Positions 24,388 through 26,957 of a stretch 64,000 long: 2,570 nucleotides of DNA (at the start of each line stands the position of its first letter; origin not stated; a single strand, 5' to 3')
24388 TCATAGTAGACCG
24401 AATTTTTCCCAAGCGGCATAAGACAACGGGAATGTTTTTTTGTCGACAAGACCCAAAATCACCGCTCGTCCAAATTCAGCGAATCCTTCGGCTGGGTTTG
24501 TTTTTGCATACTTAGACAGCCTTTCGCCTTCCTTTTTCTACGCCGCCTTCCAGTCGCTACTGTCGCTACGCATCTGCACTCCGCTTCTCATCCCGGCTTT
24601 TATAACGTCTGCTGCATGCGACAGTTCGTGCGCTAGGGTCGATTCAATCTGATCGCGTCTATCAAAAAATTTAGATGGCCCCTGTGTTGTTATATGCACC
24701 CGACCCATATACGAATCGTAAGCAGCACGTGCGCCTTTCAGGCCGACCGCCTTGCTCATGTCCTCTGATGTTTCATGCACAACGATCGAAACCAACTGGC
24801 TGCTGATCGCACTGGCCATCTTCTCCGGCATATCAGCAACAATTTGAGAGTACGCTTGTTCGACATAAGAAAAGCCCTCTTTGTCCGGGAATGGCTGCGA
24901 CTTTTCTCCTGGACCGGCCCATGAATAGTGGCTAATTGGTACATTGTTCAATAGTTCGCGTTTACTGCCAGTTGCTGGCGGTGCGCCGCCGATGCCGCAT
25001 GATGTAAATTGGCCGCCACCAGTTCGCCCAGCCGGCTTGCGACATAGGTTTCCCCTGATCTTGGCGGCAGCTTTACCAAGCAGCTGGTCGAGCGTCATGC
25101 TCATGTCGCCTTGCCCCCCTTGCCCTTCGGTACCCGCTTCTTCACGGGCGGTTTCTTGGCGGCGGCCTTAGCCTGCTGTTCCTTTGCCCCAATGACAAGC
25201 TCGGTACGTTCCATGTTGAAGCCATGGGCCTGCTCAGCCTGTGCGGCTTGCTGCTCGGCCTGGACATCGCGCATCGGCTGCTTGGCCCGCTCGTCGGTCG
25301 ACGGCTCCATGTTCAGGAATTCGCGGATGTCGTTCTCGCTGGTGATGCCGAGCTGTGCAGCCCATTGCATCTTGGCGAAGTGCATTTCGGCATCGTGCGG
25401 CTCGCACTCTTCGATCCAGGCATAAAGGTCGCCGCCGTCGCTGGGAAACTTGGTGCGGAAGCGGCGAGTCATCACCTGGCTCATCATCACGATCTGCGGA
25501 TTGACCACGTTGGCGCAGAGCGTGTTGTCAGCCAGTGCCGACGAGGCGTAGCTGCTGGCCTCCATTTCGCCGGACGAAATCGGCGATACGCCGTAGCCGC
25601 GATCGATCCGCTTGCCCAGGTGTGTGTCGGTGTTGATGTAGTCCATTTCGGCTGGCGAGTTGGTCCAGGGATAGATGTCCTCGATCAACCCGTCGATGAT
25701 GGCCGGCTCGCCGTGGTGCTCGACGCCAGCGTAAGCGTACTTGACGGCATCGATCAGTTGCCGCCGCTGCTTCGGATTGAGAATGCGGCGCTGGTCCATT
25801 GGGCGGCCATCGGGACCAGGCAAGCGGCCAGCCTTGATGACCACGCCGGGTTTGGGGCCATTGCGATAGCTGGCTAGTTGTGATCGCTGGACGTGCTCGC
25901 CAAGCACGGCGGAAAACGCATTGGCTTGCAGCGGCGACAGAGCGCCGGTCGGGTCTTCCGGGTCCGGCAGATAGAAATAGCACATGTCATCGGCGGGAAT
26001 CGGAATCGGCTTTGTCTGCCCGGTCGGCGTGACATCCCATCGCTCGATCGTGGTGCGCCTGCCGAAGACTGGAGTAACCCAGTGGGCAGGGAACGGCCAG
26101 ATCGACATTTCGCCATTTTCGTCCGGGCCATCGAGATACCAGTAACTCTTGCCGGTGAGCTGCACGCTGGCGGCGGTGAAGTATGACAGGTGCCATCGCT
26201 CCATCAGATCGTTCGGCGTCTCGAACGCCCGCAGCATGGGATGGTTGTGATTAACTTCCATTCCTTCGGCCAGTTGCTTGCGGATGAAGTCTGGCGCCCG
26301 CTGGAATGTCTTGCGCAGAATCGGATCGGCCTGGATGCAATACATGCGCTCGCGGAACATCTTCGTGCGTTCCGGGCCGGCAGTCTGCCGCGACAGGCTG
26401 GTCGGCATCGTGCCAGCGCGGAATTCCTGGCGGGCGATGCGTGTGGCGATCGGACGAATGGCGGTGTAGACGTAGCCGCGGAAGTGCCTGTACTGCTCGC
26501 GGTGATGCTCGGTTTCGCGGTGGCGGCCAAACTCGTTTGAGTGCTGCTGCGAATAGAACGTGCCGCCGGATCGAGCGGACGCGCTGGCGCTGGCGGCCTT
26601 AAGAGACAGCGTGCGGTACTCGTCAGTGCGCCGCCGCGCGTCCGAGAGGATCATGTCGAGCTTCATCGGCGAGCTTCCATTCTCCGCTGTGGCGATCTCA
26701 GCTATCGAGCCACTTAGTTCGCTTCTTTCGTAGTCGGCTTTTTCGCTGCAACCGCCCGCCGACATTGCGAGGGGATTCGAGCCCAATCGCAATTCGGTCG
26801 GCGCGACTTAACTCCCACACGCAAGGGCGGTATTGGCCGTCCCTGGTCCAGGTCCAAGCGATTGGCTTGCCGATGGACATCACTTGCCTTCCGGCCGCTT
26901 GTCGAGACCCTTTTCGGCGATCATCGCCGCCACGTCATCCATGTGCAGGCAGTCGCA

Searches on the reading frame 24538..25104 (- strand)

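Call 73: search_protein_families(library=pfam, proteins=[window:24538-25104:-], max_evalue=0.05)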
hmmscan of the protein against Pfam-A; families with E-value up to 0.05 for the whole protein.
window:24538-25104:- (188 aa): 2 families
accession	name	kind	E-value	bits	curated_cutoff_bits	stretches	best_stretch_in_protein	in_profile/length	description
PF02429.20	PCP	-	0.0029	18.4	22.3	1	73-133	79-139/145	Peridinin-chlorophyll A binding protein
PF10263.15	SprT-like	-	0.04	14.2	25.6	0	147-171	55-79/108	SprT-like family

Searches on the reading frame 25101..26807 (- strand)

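Call 16: search_protein_families(library=phrogs, proteins=[window:25101-26807:-], max_evalue=0.001)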
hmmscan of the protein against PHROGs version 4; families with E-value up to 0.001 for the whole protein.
window:25101-26807:- (568 aa): 2 families
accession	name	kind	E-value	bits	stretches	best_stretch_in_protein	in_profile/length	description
phrog_2662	-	head and packaging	5e-38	132.2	1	49-551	10-467/717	portal protein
phrog_12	-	head and packaging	9.1e-23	82.1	1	188-524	124-444/646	portal protein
